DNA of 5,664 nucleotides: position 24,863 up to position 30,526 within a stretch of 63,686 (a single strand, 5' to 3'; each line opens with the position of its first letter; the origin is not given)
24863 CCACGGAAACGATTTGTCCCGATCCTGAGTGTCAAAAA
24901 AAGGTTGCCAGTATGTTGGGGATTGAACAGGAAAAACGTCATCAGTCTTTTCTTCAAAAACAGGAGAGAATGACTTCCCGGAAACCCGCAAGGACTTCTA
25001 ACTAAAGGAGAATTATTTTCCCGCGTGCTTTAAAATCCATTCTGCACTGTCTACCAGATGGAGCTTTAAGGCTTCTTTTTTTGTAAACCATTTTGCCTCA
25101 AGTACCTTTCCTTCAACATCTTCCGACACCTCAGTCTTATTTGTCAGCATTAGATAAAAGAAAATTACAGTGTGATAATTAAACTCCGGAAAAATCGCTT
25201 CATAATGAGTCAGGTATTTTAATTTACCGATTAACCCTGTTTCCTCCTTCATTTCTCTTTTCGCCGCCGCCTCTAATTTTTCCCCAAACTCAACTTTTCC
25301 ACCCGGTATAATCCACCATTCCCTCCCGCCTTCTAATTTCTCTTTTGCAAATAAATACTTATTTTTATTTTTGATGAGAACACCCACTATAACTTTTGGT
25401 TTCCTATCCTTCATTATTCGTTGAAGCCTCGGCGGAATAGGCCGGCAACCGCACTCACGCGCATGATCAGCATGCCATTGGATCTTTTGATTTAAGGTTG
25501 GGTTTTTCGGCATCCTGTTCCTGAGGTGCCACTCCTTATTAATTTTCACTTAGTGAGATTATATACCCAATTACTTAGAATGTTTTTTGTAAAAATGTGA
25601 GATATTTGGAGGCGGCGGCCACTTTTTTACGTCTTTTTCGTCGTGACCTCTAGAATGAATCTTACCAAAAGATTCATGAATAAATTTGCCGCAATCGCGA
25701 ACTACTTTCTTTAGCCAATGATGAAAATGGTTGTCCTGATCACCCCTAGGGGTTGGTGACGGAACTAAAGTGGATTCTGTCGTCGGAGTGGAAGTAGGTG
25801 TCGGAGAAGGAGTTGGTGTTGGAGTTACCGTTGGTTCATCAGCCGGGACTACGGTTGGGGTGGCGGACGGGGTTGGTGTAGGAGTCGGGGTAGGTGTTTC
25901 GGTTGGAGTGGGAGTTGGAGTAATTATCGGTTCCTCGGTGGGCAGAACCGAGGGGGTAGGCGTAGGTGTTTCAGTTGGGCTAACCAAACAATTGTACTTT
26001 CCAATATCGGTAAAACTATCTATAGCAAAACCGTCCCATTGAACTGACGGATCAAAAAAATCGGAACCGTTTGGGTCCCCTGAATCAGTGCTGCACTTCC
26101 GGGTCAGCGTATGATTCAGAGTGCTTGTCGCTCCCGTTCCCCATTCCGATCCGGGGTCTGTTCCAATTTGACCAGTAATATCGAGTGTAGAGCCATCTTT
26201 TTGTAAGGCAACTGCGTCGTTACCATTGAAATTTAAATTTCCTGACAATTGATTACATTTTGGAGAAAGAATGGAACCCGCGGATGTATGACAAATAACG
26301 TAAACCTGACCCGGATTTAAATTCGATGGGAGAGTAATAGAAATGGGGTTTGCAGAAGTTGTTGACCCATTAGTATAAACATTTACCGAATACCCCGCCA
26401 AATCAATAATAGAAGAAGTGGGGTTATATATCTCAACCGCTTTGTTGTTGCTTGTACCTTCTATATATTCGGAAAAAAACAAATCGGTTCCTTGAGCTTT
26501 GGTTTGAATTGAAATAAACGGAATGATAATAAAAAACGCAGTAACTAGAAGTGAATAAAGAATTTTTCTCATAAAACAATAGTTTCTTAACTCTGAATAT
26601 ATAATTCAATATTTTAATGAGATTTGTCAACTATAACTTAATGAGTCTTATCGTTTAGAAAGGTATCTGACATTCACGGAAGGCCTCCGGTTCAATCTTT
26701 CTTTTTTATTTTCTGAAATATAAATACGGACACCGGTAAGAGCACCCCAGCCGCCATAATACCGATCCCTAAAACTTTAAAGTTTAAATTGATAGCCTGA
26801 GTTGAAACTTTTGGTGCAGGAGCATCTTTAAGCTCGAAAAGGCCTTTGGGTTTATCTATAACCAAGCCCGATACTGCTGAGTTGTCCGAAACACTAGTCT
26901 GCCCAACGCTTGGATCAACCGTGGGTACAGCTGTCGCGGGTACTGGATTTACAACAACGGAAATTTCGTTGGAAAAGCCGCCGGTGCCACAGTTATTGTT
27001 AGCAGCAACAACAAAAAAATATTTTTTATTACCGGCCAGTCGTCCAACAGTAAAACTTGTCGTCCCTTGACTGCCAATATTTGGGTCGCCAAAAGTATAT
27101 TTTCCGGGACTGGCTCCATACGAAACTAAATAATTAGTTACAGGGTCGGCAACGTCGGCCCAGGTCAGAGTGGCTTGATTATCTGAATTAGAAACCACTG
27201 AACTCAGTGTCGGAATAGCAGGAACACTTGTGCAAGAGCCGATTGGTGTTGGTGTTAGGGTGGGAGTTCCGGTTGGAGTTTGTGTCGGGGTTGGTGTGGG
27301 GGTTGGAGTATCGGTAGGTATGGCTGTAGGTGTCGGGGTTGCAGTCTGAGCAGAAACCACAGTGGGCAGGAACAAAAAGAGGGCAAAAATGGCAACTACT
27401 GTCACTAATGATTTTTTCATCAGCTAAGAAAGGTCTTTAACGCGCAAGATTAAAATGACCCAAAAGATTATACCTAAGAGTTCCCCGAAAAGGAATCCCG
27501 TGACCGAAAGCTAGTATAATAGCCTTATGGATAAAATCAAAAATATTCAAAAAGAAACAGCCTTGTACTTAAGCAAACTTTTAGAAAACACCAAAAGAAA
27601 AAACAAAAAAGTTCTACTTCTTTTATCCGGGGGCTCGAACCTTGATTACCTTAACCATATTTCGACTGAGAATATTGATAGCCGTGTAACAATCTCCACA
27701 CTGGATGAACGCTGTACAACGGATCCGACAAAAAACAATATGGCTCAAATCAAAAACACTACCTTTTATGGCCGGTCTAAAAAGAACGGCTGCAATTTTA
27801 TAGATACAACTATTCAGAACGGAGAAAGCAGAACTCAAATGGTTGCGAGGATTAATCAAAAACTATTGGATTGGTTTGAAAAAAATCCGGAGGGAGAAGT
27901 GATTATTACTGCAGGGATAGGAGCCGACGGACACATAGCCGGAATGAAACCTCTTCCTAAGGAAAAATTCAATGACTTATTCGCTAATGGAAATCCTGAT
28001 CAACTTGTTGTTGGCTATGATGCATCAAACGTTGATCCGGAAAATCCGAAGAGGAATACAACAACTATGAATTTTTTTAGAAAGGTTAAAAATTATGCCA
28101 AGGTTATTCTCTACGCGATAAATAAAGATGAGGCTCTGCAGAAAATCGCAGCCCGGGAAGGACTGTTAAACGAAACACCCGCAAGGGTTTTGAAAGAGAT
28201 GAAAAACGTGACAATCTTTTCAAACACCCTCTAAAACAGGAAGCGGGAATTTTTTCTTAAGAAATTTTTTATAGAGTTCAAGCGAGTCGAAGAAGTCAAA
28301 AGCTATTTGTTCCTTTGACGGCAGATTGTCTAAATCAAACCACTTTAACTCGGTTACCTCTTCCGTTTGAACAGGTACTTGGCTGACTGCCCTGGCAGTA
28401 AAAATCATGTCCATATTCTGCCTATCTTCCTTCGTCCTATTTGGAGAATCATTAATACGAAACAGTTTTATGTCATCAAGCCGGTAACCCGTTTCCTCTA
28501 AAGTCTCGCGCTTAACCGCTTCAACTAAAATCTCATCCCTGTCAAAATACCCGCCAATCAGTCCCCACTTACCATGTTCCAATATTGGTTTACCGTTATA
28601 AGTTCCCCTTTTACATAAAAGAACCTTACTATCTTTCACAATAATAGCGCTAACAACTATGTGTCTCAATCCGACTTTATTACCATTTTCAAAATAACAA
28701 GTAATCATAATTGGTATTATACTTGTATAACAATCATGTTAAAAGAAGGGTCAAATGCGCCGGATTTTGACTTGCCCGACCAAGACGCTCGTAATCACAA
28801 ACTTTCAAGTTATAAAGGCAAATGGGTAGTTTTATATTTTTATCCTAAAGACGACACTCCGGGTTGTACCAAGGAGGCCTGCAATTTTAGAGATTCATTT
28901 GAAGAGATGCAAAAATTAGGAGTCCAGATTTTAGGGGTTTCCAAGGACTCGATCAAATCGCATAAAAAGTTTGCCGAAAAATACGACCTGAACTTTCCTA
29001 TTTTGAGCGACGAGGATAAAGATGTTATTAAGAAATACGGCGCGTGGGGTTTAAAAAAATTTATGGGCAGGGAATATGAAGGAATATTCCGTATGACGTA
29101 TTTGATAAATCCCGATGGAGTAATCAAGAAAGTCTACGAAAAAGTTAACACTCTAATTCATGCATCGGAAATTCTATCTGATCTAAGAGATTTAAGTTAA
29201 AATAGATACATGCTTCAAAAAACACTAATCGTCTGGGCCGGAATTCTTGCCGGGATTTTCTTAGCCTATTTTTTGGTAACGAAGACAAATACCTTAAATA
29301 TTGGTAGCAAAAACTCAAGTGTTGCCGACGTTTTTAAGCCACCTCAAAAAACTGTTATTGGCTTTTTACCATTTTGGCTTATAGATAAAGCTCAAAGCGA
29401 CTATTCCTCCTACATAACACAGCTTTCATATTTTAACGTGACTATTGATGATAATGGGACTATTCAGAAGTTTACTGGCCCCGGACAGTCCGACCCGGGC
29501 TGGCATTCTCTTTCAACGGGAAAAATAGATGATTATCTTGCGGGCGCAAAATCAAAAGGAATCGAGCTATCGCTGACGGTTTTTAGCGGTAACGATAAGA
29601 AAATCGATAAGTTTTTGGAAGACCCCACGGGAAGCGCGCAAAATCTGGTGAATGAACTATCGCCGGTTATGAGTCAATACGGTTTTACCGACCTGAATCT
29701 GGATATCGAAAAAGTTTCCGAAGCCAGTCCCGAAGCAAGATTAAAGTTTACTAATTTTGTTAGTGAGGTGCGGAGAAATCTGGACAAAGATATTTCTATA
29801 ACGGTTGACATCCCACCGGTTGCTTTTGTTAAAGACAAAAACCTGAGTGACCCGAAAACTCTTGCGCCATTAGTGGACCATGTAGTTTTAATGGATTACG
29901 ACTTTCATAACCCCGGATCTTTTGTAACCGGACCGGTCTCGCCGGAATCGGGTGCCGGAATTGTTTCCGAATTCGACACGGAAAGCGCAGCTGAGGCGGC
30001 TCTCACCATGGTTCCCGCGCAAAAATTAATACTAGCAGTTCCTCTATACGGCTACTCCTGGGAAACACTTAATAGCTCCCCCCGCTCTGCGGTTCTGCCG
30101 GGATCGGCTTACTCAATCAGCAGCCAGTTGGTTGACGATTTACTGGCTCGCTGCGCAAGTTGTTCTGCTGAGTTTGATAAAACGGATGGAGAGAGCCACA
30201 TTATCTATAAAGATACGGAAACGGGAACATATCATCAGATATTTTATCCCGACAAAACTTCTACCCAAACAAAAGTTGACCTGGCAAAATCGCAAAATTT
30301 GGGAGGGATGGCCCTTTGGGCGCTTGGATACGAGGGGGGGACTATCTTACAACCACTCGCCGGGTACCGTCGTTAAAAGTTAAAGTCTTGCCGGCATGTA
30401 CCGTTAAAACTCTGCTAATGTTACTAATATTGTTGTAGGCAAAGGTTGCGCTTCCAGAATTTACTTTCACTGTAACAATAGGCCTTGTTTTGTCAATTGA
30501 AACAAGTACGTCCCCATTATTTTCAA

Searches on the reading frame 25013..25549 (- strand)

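Call 63: search_protein_families(library=pfam, proteins=[window:25013-25549:-], max_evalue=0.001)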
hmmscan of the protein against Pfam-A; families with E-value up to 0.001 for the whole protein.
window:25013-25549:- (178 aa): 1 family
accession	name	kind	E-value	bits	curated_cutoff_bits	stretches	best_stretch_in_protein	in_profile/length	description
PF00293.34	NUDIX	-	2.4e-20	73.3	21.1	1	52-166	3-125/134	NUDIX domain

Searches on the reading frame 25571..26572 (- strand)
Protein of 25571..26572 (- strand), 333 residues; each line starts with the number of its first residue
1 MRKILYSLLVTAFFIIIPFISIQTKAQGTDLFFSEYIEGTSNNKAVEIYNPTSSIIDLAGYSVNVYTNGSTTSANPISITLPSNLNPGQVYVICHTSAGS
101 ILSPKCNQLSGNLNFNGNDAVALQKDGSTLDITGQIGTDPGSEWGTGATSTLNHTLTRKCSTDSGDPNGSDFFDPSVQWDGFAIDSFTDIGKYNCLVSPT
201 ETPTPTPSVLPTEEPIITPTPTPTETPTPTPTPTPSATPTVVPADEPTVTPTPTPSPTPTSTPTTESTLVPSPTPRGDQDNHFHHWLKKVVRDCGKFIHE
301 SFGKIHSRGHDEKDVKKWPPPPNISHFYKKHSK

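Call 63: search_protein_families(library=pfam, proteins=[window:25571-26572:-], max_evalue=0.001)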
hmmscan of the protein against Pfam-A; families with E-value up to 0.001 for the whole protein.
window:25571-26572:- (333 aa): 1 family
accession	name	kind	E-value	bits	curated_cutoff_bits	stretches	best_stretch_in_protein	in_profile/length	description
PF00932.25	LTD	-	3.4e-14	53.6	34.3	1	26-135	3-107/109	Lamin Tail Domain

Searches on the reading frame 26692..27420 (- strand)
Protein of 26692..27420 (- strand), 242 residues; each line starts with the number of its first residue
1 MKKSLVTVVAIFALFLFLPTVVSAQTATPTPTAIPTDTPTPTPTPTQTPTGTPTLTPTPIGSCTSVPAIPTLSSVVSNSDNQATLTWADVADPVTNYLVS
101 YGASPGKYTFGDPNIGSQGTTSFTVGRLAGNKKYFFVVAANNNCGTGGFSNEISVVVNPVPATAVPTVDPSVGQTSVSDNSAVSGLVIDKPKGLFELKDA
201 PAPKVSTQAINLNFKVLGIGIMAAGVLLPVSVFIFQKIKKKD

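Call 63: search_protein_families(library=pfam, proteins=[window:26692-27420:-], max_evalue=0.001)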
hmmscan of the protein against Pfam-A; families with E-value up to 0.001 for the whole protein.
window:26692-27420:- (242 aa): 1 family
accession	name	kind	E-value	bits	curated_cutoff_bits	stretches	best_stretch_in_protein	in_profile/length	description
PF00041.27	fn3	-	1.3e-08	35.4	25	1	70-155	3-83/84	Fibronectin type III domain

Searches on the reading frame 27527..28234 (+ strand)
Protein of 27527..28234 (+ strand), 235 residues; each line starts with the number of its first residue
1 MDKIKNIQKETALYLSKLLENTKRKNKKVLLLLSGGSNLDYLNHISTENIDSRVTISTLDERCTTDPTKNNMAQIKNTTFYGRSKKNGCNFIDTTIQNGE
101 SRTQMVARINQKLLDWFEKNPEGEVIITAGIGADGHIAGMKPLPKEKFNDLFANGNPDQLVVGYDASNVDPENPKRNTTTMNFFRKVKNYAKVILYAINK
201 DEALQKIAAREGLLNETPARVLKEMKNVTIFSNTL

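Call 63: search_protein_families(library=pfam, proteins=[window:27527-28234:+], max_evalue=0.001)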
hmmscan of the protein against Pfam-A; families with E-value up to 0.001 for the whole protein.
window:27527-28234:+ (235 aa): 1 family
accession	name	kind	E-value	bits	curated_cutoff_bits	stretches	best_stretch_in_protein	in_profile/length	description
PF01182.26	Glucosamine_iso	-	8.8e-13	49.1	27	1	6-227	5-221/225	Glucosamine-6-phosphate isomerases/6-phosphogluconolactonase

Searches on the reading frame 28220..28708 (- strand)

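Call 63: search_protein_families(library=pfam, proteins=[window:28220-28708:-], max_evalue=0.001)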
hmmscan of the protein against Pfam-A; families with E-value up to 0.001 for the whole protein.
window:28220-28708:- (162 aa): 1 family
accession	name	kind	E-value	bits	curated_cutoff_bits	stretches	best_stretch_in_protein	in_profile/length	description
PF00293.34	NUDIX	-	9.9e-18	64.9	21.1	1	15-133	2-124/134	NUDIX domain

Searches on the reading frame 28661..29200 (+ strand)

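Call 63: search_protein_families(library=pfam, proteins=[window:28661-29200:+], max_evalue=0.001)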
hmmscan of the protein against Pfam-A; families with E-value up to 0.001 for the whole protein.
window:28661-29200:+ (179 aa): 3 families
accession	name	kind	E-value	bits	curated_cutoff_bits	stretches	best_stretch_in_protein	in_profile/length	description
PF00578.27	AhpC-TSA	-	1.6e-44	151.2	26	1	30-157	2-123/124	AhpC/TSA family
PF08534.16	Redoxin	-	7.2e-23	81.5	26.6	1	28-164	1-137/148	Redoxin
PF13911.12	AhpC-TSA_2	-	1.8e-06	28.8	27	1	77-130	3-56/114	AhpC/TSA antioxidant enzyme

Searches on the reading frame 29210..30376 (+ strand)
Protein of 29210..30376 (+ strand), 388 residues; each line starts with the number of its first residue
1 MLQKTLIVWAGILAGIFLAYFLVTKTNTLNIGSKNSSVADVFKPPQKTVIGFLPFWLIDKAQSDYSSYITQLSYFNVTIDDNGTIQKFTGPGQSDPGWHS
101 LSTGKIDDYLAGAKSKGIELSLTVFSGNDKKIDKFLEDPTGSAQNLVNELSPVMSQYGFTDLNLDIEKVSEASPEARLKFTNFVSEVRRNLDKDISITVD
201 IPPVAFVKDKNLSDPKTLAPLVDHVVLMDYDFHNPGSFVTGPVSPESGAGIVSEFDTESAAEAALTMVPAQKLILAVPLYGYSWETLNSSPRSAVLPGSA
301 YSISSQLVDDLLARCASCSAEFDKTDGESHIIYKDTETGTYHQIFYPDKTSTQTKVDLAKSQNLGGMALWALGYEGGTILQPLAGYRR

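Call 63: search_protein_families(library=pfam, proteins=[window:29210-30376:+], max_evalue=0.001)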
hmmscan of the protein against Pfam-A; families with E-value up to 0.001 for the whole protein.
window:29210-30376:+ (388 aa): 1 family
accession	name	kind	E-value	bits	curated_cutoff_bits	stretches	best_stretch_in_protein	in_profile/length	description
PF00704.34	Glyco_hydro_18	-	1.4e-27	97.7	29.6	1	113-374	60-316/317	Glycosyl hydrolases family 18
